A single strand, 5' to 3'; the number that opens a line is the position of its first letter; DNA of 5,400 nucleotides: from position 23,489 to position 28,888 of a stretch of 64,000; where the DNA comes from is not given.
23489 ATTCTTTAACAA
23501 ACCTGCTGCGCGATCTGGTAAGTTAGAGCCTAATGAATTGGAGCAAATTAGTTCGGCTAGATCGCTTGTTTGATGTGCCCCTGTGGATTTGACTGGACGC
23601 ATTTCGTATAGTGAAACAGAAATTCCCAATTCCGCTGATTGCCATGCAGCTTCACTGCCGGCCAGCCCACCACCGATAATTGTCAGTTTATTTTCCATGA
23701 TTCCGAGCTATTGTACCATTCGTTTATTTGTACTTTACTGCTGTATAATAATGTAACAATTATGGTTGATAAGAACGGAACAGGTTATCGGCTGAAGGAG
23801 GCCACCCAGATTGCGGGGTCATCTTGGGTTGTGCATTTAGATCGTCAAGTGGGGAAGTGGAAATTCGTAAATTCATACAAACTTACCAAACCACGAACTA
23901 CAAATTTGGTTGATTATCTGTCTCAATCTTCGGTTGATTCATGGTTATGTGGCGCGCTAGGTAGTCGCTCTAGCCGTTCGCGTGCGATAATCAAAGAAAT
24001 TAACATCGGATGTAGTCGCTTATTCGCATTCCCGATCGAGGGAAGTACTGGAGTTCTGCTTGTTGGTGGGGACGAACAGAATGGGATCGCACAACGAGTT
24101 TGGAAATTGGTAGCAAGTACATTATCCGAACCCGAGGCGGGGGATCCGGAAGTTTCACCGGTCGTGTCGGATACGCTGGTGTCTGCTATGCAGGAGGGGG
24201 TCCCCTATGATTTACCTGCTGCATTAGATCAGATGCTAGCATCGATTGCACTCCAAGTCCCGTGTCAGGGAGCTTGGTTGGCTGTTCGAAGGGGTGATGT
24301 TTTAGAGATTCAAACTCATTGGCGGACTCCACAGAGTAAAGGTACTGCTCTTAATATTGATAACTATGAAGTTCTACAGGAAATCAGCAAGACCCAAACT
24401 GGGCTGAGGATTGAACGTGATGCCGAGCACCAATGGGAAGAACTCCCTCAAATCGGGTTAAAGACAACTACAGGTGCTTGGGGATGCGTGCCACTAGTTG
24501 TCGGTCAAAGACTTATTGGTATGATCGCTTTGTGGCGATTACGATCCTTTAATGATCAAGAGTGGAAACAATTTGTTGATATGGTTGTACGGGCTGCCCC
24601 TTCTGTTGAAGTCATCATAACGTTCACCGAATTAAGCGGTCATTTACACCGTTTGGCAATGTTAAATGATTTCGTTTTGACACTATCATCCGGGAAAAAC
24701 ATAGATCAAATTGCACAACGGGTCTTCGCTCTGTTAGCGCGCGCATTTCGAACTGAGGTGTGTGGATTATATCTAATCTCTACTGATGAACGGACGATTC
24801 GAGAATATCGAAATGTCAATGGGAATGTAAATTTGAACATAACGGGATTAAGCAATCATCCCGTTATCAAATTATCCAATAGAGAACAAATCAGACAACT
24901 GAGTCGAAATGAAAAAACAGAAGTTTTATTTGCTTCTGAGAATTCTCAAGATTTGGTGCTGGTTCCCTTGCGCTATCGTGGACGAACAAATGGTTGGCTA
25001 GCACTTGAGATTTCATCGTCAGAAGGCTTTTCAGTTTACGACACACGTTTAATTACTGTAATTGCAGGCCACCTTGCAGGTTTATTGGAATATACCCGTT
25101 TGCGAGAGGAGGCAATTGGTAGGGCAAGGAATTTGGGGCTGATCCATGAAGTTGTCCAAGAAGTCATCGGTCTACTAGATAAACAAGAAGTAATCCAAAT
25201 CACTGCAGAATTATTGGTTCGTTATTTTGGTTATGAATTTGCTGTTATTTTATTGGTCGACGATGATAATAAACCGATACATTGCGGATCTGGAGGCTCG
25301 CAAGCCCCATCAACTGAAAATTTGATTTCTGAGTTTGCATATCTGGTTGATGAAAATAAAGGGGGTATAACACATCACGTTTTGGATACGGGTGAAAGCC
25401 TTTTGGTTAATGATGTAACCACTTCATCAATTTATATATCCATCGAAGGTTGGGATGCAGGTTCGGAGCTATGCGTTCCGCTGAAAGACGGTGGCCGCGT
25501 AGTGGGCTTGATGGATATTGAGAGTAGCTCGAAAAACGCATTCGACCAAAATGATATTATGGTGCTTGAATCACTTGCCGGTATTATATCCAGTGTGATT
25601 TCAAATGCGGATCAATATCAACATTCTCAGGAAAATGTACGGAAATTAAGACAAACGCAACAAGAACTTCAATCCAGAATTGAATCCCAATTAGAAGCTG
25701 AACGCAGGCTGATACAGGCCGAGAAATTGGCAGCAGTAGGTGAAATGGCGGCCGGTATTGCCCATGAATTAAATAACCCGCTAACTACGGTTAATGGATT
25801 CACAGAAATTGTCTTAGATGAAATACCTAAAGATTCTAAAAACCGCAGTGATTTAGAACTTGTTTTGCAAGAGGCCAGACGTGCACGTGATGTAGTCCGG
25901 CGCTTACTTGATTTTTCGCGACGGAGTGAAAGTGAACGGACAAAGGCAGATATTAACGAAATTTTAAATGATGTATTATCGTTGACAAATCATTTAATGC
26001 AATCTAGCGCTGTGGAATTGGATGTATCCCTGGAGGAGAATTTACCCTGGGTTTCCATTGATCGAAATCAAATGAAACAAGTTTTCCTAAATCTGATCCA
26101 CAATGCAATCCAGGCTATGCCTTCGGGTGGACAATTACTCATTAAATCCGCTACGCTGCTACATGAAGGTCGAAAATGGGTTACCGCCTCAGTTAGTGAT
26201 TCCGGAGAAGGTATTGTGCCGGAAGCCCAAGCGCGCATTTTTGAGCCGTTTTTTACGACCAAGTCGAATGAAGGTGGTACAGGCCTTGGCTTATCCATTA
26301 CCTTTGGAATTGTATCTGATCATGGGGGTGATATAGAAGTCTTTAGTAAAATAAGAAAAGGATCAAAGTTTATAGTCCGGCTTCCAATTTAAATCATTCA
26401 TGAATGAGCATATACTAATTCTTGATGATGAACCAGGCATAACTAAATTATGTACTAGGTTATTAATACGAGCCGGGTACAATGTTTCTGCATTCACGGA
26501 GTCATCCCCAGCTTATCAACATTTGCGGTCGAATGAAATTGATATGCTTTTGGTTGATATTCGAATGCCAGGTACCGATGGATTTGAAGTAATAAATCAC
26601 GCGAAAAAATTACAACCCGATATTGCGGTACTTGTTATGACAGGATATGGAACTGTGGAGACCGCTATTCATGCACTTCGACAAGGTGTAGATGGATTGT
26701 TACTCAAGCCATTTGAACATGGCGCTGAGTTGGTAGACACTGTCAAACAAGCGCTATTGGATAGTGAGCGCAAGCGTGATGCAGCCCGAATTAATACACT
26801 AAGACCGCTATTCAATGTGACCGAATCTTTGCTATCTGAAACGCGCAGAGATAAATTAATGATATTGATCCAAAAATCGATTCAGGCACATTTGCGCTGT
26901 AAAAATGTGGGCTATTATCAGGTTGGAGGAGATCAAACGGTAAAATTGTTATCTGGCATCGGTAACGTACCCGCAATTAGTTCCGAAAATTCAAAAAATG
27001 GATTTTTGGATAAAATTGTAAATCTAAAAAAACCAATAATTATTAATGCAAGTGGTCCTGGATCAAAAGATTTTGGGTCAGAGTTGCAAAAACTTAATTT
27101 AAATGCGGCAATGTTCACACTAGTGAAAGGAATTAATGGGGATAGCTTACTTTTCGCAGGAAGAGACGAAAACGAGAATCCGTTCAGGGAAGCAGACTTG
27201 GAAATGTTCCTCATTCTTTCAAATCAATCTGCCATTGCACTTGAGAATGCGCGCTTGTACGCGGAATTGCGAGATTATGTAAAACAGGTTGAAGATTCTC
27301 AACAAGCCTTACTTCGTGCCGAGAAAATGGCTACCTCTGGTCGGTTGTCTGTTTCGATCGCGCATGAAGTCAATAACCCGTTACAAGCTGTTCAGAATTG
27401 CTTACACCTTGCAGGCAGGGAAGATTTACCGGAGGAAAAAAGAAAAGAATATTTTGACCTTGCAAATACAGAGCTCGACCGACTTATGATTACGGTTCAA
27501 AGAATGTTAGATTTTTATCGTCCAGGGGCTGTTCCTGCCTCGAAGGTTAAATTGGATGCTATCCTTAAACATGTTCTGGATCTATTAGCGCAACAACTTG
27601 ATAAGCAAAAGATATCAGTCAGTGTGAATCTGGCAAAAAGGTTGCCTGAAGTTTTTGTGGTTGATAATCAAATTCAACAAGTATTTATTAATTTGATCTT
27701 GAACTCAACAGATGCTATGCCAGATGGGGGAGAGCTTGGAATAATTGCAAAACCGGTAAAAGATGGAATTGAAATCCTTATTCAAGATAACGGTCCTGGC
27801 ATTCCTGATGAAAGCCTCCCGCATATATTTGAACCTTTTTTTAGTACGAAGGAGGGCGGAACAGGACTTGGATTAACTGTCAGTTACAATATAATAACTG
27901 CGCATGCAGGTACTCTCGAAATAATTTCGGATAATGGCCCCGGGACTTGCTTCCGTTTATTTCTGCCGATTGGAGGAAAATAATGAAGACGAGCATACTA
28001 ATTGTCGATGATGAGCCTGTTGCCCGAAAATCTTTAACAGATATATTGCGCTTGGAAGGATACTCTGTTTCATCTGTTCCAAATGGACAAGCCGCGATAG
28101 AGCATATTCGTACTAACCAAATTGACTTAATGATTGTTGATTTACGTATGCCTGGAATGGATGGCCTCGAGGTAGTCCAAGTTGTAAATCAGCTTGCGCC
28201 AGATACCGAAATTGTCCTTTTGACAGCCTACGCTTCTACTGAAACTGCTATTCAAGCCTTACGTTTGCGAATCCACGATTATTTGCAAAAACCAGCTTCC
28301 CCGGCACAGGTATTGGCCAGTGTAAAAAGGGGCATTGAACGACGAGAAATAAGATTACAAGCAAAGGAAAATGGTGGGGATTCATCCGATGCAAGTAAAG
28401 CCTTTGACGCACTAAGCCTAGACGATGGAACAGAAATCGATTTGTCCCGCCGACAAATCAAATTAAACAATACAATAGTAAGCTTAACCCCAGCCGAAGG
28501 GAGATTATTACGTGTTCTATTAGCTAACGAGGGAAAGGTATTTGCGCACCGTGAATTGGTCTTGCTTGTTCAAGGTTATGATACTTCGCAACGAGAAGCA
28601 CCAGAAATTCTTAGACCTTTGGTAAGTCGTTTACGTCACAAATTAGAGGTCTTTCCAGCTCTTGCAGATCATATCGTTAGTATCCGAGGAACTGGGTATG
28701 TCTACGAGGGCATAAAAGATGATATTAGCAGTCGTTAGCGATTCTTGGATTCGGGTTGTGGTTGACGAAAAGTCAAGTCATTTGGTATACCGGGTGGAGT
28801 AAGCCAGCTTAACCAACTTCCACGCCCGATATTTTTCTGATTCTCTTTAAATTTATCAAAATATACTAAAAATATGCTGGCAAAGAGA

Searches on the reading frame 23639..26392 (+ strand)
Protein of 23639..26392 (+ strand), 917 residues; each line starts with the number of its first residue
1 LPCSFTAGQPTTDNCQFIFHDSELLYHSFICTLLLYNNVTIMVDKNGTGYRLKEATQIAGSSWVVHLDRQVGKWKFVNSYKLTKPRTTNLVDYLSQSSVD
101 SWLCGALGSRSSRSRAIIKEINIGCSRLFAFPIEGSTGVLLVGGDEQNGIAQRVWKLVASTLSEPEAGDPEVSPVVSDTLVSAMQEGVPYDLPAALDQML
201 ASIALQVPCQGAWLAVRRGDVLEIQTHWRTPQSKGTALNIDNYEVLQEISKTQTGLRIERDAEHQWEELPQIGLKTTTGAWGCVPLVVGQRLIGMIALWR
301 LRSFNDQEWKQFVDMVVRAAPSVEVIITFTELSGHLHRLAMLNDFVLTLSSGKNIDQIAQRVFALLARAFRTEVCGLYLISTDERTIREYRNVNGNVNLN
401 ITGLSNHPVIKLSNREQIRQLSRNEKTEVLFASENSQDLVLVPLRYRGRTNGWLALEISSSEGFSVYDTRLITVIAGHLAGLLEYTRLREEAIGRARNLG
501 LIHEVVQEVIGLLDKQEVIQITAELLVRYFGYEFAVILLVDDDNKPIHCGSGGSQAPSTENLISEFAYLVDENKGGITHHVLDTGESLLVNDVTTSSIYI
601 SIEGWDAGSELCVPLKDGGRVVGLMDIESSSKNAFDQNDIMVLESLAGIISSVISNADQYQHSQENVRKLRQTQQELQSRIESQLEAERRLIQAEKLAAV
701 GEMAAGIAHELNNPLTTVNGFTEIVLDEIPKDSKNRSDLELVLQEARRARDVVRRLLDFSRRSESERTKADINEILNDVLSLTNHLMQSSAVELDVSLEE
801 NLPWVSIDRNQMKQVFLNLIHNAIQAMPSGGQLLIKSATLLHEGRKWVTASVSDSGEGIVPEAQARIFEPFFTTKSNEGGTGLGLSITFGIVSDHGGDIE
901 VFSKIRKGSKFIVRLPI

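Call 6: search_protein_families(library=pfam, proteins=[window:23639-26392:+], max_evalue=0.01)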
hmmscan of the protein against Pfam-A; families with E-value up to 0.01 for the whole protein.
window:23639-26392:+ (917 aa): 5 families
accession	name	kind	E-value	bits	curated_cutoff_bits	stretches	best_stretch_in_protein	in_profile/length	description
PF13185.12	GAF_2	-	1.2e-30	106.9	28.6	2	514-654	3-135/136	GAF domain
PF01590.32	GAF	-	4.8e-26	92.3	22.4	3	515-652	2-131/133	GAF domain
PF02518.31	HATPase_c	-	1e-23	84.3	26.4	1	808-916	2-108/111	Histidine kinase-, DNA gyrase B-, and HSP90-like ATPase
PF13492.12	GAF_3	-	2e-21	77.2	27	2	515-656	2-129/129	GAF domain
PF00512.31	HisKA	-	1.6e-14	54.1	26.9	1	700-763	2-64/66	His Kinase A (phospho-acceptor) domain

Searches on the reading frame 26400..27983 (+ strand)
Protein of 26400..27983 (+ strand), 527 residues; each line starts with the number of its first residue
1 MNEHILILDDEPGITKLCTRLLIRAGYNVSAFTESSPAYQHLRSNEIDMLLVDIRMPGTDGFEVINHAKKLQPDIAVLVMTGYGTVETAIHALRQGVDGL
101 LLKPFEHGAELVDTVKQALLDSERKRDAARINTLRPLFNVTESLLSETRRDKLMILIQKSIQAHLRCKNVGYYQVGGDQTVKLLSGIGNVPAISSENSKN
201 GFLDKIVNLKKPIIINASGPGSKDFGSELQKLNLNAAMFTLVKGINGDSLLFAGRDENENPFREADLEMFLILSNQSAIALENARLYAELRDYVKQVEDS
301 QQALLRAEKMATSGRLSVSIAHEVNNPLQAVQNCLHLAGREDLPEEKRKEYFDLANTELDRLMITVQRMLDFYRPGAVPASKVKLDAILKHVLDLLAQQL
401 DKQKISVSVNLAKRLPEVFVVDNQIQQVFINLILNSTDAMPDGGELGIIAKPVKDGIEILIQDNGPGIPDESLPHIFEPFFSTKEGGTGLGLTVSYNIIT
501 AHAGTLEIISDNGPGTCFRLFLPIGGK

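Call 6: search_protein_families(library=pfam, proteins=[window:26400-27983:+], max_evalue=0.01)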
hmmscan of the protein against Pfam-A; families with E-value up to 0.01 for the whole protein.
window:26400-27983:+ (527 aa): 4 families
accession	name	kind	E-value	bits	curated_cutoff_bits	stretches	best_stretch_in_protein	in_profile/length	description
PF02518.31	HATPase_c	-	2.2e-24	86.4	26.4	1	423-524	4-109/111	Histidine kinase-, DNA gyrase B-, and HSP90-like ATPase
PF00072.30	Response_reg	-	5e-24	85.1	30.2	1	5-114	1-109/111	Response regulator receiver domain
PF00512.31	HisKA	-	2.9e-09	37.3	26.9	1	319-375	8-63/66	His Kinase A (phospho-acceptor) domain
PF13185.12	GAF_2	-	0.0063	17.2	28.6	0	199-282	53-136/136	GAF domain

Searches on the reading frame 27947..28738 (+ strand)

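Call 6: search_protein_families(library=pfam, proteins=[window:27947-28738:+], max_evalue=0.01)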
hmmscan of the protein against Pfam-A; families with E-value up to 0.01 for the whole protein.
window:27947-28738:+ (263 aa): 2 families
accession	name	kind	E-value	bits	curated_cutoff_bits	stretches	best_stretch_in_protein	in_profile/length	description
PF00072.30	Response_reg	-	2e-31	108.9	30.2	1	17-126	1-110/111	Response regulator receiver domain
PF00486.34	Trans_reg_C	-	4.5e-13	49.5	26.2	1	178-252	4-76/77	Transcriptional regulatory protein, C terminal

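Call 57: search_protein_families(library=ncbifam, proteins=[window:27947-28738:+], max_evalue=1e-10)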
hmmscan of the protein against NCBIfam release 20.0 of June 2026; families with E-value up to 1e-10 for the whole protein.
window:27947-28738:+ (263 aa): 77 families (the best 25 are shown)
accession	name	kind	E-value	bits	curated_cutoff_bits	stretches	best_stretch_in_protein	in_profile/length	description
NF045944.1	ResRegRpaBCyano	equivalog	7.4e-38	130.2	330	1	18-253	1-227/229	response regulator transcription factor RpaB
NF040689.1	MtrAB_MtrA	equivalog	4.3e-32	111.2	300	1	17-251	1-216/219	MtrAB system response regulator MtrA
NF007982.1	PRK10710.1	equivalog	4.7e-30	104.9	380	1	13-255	6-229/235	envelope stress response regulator BaeR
NF007005.1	PRK09468.1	equivalog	7.3e-30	104.1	331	1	14-253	3-231/237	osmolarity response regulator transcription factor OmpR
NF053512.1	nitric_RR_NosR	exception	5.6e-28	98.1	400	1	17-139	1-124/422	response regulator c-di-GMP phosphodiesterase, NosR family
NF008296.0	PRK11083.1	equivalog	7.7e-28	97.4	273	1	13-254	2-226/228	two-component system response regulator CreB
NF033117.2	vanR_ACDEGLN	exception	1.1e-27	97.1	350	1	17-253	1-225/226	VanR-ABDEGLN family response regulator transcription factor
NF041733.1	resp_reg_CseB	equivalog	2e-27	96.1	350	1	16-251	2-224/228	two-component system response regulator CseB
TIGR02154.1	PhoB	equivalog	3.3e-27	95.3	296.2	1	13-253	1-225/226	phosphate regulon transcriptional regulator PhoB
NF053854.1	RespRegPhoBBctds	equivalog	6.7e-27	94.3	270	1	17-254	1-225/225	two-component system response regulator PhoB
NF008034.0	PRK10766.1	equivalog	1e-26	93.9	275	1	13-253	1-226/231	two-component system response regulator TorR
NF033120.0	vanR_FM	exception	2.2e-26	92.9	460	1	14-255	3-231/231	vancomycin resistance response regulator transcription factor, VanR-F/VanR-M family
NF007820.0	PRK10529.1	equivalog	7e-26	91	325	1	15-252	2-222/225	two-component system response regulator KdpE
NF040534.1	resp_reg_YycF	equivalog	8.7e-26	90.6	340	1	16-253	2-227/231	response regulator YycF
NF008469.0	PRK11361.1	equivalog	1.2e-24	86.8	714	1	15-140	5-130/461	acetoacetate metabolism transcriptional regulator AtoC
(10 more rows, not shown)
